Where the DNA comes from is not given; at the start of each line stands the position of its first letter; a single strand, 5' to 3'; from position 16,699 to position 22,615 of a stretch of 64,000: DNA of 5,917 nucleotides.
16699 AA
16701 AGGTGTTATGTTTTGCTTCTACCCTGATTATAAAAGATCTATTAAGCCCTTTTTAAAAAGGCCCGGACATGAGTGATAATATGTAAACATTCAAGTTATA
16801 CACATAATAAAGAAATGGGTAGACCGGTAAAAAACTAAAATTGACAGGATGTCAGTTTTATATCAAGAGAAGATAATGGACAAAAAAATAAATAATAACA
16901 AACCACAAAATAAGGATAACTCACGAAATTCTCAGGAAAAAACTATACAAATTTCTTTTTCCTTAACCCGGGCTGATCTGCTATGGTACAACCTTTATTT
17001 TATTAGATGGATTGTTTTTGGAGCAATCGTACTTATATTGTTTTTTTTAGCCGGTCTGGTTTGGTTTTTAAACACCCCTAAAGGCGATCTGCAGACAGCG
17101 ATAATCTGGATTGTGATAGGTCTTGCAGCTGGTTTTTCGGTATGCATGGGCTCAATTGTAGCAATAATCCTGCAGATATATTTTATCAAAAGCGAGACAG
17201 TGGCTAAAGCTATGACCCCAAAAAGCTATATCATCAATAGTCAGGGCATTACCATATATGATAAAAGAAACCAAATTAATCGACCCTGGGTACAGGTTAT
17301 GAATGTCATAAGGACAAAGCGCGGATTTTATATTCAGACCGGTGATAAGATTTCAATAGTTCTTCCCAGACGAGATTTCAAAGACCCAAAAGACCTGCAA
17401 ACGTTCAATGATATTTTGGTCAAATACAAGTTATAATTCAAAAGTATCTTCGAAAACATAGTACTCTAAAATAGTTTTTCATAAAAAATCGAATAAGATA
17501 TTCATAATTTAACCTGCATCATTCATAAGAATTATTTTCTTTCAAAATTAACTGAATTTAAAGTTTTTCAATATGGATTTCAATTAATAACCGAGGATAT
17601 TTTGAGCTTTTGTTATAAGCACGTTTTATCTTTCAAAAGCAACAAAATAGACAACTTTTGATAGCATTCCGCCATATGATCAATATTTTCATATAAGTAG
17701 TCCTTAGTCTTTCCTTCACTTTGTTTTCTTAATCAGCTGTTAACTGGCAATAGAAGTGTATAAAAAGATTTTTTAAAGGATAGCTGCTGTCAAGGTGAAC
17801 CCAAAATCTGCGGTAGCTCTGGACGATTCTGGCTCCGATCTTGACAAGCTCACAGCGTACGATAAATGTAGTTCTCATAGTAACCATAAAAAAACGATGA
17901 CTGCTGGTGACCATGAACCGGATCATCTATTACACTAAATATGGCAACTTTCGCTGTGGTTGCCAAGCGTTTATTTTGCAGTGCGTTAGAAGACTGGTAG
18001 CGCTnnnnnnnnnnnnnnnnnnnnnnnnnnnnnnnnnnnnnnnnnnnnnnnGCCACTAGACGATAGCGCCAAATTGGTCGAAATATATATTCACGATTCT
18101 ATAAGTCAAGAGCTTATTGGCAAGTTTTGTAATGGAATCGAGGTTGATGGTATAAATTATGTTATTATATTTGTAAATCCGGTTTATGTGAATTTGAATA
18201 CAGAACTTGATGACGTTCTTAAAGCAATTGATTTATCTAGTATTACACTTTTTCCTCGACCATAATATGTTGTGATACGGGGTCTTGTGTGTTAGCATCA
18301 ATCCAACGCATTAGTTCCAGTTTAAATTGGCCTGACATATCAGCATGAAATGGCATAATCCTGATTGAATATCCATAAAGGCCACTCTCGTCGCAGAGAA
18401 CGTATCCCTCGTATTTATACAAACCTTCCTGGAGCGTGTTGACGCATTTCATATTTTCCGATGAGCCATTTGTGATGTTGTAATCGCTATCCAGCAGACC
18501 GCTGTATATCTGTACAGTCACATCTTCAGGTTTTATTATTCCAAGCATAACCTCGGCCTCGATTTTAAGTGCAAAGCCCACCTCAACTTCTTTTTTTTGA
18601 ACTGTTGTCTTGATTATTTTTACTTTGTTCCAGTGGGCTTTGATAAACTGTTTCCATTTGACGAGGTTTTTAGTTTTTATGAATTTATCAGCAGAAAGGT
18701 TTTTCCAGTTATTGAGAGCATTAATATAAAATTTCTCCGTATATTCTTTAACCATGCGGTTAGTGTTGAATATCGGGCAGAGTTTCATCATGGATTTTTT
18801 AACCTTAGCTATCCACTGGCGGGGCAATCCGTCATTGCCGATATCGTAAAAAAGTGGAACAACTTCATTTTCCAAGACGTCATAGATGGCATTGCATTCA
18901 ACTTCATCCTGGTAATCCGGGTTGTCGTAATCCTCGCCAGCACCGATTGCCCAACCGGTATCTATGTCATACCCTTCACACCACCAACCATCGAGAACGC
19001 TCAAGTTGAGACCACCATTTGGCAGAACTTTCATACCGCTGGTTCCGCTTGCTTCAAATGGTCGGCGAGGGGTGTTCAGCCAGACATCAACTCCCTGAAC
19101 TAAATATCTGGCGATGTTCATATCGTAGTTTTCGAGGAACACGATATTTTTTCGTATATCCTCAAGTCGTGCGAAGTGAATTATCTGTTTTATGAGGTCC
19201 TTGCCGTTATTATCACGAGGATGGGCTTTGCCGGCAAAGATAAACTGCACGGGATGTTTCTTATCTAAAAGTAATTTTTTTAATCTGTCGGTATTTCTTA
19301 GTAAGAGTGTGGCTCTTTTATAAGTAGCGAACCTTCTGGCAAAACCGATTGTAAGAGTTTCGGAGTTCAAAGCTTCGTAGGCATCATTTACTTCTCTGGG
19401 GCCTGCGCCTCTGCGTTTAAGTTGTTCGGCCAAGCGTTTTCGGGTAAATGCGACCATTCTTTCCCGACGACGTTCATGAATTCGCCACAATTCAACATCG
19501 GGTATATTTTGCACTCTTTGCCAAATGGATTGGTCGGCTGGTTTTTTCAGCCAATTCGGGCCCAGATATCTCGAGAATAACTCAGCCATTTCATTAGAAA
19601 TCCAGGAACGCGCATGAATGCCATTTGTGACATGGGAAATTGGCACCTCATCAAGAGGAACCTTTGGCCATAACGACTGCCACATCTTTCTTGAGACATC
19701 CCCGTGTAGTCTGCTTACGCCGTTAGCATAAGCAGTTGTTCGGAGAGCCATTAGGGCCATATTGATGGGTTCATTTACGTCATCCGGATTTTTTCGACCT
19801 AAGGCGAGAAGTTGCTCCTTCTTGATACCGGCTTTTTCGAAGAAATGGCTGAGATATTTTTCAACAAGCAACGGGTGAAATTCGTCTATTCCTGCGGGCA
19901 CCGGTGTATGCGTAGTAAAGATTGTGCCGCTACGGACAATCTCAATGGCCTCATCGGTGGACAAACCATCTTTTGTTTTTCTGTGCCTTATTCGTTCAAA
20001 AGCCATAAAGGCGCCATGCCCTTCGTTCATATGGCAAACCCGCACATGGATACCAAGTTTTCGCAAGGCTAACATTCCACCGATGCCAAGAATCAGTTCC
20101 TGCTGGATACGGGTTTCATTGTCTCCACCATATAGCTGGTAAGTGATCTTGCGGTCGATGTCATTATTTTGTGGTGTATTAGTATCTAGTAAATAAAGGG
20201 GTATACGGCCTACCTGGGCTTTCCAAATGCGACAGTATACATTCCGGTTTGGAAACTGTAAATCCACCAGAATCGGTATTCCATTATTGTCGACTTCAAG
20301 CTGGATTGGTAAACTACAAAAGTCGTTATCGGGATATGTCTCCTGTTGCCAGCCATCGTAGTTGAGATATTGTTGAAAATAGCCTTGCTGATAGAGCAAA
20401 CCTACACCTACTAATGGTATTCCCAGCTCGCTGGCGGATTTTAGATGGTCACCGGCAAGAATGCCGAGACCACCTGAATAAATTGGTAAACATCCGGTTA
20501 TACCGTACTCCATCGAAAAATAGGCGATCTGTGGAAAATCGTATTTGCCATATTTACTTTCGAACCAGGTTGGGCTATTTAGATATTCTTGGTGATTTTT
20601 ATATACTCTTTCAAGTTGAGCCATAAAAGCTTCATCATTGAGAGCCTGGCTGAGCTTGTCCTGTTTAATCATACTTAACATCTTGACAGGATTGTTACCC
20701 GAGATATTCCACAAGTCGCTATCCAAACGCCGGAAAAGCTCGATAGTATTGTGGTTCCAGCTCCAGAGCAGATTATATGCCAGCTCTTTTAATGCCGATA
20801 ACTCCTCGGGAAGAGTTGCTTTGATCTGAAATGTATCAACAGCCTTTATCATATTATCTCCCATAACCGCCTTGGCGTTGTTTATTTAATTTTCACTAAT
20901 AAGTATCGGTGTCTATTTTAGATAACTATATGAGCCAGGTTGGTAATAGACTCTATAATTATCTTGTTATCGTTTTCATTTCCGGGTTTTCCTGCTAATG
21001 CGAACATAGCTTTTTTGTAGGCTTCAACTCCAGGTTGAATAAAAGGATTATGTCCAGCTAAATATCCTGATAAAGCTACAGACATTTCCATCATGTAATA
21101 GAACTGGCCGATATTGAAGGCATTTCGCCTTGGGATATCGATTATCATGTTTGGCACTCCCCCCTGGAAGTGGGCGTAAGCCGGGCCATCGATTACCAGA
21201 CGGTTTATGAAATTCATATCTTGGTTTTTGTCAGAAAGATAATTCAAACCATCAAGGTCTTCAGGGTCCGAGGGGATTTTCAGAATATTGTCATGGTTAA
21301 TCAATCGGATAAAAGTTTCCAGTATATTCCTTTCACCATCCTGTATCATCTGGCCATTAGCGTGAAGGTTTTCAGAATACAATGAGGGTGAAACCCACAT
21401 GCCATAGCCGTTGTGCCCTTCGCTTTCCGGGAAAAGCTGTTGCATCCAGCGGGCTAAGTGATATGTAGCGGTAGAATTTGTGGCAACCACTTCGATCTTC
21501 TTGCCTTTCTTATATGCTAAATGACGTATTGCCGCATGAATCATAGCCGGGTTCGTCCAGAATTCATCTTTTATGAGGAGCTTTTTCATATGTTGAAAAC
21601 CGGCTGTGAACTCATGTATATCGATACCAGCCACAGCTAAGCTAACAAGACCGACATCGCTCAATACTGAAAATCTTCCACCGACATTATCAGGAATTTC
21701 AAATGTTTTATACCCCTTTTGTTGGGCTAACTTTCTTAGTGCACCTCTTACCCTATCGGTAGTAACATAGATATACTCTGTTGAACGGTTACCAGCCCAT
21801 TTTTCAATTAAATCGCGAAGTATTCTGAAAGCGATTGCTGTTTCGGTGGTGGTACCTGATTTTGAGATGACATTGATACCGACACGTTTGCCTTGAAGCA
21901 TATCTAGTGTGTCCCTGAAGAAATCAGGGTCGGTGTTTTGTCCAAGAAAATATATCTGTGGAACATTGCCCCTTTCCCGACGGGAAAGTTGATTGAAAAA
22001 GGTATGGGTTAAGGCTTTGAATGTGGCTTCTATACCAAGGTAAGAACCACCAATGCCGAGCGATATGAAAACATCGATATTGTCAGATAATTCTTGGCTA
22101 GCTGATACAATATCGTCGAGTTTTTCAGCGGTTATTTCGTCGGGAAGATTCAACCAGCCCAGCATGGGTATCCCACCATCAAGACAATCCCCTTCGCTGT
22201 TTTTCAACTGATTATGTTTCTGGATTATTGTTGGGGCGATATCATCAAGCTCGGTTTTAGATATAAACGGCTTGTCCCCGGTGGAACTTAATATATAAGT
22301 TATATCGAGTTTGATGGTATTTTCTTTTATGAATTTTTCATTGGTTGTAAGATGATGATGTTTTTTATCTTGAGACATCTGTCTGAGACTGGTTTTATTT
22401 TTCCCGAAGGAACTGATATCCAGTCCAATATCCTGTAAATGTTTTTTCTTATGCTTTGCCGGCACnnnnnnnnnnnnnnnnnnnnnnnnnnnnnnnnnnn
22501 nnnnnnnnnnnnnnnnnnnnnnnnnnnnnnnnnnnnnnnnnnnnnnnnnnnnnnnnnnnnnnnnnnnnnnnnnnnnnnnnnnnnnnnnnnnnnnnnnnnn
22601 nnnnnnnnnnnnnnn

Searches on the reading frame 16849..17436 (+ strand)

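Call 31: search_protein_families(library=pfam, proteins=[window:16849-17436:+], max_evalue=0.0001)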
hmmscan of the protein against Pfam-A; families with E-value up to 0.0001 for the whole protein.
window:16849-17436:+ (195 aa): 1 family
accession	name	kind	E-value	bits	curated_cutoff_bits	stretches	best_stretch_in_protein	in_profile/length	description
PF14317.12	YcxB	-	3.8e-11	43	23.3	1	130-190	2-61/61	YcxB-like protein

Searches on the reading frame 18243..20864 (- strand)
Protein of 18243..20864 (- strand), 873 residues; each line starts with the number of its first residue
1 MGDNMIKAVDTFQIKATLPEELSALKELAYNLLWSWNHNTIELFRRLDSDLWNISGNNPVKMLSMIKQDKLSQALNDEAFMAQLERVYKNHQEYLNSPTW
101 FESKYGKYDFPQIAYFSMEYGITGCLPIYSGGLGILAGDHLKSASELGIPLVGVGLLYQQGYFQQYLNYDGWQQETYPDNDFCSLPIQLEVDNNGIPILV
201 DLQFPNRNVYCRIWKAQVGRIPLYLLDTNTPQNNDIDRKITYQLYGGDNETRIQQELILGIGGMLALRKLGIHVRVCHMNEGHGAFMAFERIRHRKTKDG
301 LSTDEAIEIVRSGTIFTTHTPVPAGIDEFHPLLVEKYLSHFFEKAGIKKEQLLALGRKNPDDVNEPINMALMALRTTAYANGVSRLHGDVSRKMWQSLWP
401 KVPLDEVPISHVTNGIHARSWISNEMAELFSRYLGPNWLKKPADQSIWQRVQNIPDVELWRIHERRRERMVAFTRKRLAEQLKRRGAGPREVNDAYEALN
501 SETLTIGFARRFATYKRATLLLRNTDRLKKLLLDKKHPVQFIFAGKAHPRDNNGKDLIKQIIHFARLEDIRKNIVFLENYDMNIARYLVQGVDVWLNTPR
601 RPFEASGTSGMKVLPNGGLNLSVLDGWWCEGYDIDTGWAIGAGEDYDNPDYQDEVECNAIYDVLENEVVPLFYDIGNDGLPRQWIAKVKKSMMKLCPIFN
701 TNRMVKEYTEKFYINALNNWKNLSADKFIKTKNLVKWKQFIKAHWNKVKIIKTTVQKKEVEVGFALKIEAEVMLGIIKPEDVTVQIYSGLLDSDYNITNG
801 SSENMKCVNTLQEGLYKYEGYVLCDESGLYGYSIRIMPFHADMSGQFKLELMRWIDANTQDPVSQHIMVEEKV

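Call 31: search_protein_families(library=pfam, proteins=[window:18243-20864:-], max_evalue=0.0001)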
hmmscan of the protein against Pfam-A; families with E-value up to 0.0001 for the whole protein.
window:18243-20864:- (873 aa): 2 families
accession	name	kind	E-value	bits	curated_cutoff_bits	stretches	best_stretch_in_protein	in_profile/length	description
PF11897.13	DUF3417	-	1.7e-37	128.6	25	1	18-126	1-109/109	Protein of unknown function (DUF3417)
PF00343.26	Phosphorylase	-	9.2e-36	123.8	27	2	276-626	219-579/713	Carbohydrate phosphorylase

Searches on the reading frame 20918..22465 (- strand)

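Call 31: search_protein_families(library=pfam, proteins=[window:20918-22465:-], max_evalue=0.0001)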
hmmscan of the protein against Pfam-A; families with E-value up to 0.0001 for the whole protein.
window:20918-22465:- (515 aa): 1 family
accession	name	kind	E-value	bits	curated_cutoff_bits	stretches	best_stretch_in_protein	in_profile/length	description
PF00342.24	PGI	-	7.8e-17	61.5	22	1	129-487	95-462/486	Phosphoglucose isomerase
